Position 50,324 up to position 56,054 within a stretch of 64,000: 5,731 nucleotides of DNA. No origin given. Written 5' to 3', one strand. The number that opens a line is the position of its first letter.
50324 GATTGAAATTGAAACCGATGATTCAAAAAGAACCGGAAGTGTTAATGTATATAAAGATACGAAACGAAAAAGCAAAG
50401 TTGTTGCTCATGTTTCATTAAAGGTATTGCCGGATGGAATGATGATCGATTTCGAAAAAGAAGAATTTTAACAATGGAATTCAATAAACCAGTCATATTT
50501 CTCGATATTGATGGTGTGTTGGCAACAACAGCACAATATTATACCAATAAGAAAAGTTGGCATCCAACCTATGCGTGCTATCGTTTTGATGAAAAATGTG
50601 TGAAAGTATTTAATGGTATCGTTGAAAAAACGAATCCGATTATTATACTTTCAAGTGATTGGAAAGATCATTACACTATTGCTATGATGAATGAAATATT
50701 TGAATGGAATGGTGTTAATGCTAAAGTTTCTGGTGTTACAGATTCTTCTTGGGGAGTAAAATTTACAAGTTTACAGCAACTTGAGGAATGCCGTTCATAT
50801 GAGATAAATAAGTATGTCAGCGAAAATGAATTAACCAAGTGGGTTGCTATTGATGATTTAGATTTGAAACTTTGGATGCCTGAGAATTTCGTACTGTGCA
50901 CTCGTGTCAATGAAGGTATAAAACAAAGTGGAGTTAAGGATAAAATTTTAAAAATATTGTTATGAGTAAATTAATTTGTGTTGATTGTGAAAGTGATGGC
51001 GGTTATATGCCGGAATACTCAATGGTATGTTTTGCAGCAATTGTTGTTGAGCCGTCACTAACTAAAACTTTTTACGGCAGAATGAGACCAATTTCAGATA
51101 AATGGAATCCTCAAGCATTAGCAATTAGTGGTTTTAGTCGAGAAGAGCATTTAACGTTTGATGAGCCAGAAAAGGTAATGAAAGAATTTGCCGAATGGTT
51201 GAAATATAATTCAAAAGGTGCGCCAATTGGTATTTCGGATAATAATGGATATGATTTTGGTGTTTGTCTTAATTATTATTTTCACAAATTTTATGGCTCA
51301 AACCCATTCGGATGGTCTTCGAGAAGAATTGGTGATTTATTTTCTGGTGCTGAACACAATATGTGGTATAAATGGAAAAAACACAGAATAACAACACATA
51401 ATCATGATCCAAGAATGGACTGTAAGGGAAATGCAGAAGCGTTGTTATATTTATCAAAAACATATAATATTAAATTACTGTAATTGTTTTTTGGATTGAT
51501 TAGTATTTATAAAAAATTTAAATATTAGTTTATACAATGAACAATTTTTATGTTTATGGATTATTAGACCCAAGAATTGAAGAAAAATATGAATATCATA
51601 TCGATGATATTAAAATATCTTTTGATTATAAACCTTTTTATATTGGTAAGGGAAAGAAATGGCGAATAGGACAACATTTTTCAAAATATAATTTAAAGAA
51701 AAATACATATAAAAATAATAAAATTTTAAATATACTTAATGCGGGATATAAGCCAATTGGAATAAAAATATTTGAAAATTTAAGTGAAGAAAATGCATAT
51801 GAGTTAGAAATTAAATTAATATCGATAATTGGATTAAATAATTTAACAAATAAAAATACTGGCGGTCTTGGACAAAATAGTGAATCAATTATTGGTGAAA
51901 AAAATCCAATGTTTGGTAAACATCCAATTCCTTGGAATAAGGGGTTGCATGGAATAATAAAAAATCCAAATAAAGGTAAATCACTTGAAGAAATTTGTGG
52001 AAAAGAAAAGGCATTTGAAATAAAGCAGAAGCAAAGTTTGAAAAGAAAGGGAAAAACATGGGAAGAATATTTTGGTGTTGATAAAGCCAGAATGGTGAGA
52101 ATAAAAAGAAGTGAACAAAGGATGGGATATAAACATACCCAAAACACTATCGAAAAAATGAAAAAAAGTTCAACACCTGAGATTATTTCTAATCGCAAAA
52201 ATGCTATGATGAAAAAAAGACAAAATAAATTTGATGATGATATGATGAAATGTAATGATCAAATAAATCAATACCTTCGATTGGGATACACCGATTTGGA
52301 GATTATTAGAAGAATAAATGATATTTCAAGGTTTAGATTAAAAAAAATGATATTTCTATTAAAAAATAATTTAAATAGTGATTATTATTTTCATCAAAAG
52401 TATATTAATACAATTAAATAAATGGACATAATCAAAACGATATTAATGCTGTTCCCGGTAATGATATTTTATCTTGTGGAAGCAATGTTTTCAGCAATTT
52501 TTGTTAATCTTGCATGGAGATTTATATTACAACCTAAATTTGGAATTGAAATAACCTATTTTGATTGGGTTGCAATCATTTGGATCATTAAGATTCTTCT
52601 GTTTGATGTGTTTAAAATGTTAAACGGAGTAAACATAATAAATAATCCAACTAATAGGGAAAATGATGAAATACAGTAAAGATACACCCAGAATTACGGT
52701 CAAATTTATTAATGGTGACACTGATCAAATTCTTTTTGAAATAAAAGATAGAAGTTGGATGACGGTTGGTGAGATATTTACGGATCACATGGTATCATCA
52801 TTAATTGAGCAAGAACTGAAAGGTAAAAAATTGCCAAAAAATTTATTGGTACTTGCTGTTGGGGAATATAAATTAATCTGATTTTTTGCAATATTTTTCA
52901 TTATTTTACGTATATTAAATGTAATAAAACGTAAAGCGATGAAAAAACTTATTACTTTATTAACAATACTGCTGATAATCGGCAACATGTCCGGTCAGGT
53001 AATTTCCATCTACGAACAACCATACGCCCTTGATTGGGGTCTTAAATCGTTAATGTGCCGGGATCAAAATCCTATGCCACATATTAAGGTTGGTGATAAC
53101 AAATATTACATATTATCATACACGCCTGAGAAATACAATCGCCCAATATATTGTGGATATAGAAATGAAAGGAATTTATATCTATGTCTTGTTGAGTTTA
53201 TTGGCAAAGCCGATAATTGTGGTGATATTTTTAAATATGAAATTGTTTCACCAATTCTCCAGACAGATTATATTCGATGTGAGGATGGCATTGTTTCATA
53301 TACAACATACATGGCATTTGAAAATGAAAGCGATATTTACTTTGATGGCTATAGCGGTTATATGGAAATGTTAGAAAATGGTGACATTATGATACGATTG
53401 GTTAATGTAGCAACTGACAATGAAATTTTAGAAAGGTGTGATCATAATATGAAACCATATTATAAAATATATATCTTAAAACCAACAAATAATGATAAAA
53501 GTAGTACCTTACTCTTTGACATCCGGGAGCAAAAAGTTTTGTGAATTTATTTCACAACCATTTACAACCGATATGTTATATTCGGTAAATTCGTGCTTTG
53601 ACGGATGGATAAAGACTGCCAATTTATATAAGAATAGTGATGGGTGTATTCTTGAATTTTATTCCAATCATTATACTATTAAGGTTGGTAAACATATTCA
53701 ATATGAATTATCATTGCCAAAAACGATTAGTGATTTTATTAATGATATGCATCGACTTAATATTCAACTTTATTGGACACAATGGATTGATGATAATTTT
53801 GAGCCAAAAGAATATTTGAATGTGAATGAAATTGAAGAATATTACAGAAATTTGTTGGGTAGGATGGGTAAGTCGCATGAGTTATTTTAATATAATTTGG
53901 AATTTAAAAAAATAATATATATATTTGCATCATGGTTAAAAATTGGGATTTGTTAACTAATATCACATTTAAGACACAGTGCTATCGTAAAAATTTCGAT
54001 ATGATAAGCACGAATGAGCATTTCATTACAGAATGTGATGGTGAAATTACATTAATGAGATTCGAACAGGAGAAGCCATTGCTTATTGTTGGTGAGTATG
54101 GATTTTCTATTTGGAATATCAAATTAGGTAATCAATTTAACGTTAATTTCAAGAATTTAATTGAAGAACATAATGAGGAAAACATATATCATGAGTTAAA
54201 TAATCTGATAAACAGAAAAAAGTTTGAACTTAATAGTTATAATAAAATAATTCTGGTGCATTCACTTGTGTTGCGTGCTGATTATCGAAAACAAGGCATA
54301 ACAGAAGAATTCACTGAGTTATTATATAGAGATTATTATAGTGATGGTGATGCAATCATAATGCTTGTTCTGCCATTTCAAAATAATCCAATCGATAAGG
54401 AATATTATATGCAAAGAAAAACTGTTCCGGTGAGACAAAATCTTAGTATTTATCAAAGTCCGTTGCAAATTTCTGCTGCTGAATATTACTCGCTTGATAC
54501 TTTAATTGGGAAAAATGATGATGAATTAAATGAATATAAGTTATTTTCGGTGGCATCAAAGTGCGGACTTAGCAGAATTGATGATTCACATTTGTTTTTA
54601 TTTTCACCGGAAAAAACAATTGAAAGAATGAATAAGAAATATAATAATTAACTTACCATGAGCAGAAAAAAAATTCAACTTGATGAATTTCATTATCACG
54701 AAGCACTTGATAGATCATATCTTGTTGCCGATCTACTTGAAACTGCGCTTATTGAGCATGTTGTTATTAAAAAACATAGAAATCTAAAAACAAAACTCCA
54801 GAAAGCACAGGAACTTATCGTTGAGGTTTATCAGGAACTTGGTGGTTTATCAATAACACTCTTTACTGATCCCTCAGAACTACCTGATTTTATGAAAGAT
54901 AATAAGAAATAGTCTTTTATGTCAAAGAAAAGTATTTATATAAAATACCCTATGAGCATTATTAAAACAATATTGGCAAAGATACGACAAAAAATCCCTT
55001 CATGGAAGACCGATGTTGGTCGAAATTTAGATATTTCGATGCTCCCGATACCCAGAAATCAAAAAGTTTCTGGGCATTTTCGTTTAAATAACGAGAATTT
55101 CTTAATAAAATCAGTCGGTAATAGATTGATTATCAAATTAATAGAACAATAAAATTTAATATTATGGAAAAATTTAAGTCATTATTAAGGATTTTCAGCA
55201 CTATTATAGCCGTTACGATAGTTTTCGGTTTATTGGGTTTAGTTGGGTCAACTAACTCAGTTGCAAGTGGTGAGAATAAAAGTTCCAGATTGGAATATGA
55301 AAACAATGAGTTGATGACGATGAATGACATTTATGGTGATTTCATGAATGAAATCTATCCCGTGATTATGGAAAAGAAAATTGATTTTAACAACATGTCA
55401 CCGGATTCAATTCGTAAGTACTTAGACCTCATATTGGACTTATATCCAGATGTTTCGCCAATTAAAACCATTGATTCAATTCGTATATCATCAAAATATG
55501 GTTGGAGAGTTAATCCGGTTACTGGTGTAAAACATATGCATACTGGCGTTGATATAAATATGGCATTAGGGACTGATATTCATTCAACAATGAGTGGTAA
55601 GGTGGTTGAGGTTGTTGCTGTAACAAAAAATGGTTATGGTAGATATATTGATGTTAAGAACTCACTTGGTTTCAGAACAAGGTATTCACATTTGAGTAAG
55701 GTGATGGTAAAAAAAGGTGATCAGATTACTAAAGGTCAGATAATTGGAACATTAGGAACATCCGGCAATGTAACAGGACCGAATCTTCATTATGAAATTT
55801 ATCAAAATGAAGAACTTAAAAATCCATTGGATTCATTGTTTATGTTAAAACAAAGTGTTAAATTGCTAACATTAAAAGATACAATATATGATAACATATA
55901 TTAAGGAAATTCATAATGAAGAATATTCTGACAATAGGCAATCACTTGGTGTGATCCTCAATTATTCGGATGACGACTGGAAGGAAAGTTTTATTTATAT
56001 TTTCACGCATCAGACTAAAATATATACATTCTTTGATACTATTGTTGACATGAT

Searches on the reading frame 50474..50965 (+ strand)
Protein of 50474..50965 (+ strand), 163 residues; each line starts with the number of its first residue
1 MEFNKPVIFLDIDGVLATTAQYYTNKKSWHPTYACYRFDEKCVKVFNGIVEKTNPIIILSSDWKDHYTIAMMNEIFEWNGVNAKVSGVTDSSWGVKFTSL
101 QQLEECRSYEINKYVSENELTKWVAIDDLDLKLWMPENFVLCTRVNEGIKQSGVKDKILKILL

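Call 38: search_protein_families(library=pfam, proteins=[window:50474-50965:+], max_evalue=0.001)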
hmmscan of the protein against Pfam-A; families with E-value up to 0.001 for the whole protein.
window:50474-50965:+ (163 aa): 1 family
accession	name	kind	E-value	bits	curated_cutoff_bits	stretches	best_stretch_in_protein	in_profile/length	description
PF18143.6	HAD_SAK_2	-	1.9e-23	83.8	27.5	1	7-150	1-135/139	HAD domain in Swiss Army Knife RNA repair proteins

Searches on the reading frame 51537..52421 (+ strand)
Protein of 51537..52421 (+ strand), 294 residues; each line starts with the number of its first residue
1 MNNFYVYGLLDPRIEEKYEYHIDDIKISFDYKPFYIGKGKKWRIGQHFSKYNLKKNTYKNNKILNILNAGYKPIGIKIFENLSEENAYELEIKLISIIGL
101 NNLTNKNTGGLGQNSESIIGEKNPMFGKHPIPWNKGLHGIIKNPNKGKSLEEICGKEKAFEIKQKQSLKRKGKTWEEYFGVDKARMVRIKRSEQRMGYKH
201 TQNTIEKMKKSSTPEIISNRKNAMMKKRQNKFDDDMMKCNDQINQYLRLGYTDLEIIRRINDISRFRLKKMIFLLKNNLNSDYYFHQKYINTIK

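Call 14: search_protein_families(library=phrogs, proteins=[window:51537-52421:+], max_evalue=0.00001)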
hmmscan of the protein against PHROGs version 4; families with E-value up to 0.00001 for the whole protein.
window:51537-52421:+ (294 aa): 1 family
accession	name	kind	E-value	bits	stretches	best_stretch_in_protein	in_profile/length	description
phrog_5356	-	unknown function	1.9e-08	35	1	16-109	12-108/255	-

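Call 38: search_protein_families(library=pfam, proteins=[window:51537-52421:+], max_evalue=0.001)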
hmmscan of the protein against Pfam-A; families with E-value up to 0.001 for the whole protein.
window:51537-52421:+ (294 aa): 2 families
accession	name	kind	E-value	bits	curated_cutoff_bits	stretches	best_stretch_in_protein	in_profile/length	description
PF22945.2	LEM-3_GIY-YIG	-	3.5e-18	66.5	27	1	5-128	2-126/151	LEM-3-like GIY-YIG domain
PF07460.16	NUMOD3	-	9.1e-05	22.8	20.4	0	115-129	13-27/37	NUMOD3 motif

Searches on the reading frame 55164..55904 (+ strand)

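Call 8: search_protein_families(library=pfam, proteins=[window:55164-55904:+], max_evalue=0.01)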
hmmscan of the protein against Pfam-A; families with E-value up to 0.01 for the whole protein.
window:55164-55904:+ (246 aa): 4 families
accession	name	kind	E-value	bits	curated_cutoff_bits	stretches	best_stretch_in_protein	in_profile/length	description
PF01551.29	Peptidase_M23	-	4.2e-27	94.6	28.7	1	125-221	2-96/96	Peptidase family M23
PF13375.12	RnfC_N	-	0.0003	21.2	25.6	0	178-197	42-61/101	RnfC Barrel sandwich hybrid domain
PF13533.13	Biotin_lipoyl_2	-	0.0032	17.7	29.8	0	177-197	11-31/32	Biotin-lipoyl like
PF00364.28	Biotin_lipoyl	-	0.0062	16.8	22.1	0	174-196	14-35/73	Biotin-requiring enzyme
